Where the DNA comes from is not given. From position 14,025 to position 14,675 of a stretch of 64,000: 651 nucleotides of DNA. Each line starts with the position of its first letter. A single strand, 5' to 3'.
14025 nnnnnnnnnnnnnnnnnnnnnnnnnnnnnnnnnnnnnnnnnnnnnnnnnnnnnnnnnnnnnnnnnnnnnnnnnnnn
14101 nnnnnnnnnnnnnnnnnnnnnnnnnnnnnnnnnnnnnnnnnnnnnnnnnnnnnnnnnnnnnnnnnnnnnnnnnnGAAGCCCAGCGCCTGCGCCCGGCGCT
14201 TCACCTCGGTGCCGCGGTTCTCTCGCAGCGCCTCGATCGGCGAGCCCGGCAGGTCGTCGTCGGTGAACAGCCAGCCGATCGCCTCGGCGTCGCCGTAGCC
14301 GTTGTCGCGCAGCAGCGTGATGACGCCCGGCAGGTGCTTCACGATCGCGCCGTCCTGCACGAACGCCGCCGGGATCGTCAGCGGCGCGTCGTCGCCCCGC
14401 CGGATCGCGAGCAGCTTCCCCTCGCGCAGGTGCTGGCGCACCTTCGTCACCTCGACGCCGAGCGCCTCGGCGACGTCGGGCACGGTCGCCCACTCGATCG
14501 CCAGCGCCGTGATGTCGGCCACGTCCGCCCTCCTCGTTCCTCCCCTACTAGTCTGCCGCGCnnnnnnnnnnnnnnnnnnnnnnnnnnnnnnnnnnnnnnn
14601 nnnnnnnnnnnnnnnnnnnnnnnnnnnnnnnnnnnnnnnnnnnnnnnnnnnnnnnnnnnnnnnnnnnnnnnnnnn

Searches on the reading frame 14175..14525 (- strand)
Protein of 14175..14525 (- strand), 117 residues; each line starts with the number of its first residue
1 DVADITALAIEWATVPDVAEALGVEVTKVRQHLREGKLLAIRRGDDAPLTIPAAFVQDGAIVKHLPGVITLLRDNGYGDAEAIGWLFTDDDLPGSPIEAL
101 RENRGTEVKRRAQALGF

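Call 3: search_protein_families(library=pfam, proteins=[window:14175-14525:-], max_evalue=0.01)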
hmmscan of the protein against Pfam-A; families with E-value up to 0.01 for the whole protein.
window:14175-14525:- (117 aa): 3 families
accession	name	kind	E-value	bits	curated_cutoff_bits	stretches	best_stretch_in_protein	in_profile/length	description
PF18367.6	Rv2175c_C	-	1.1e-26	93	26.4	1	62-116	1-56/56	Rv2175c C-terminal domain of unknown function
PF21531.3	Rv2175c_wHTH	-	7.3e-16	58.3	27.1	1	9-55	12-56/57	DNA-binding protein Rv2175c, wHTH domain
PF12728.13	HTH_17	-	0.00043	20.9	27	1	14-44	3-33/51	Helix-turn-helix domain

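Call 6: search_protein_families(library=ncbifam, proteins=[window:14175-14525:-], max_evalue=0.001)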
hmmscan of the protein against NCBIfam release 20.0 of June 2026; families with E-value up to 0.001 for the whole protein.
window:14175-14525:- (117 aa): 0 families

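Call 64: search_protein_families(library=padloc, proteins=[window:14175-14525:-], max_evalue=0.001)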
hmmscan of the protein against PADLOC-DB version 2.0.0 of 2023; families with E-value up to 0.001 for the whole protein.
window:14175-14525:- (117 aa): 1 family
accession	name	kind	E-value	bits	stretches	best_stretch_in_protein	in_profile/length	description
PDLC04133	mad1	-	1.7e-06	26.2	1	12-46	5-39/60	mads_1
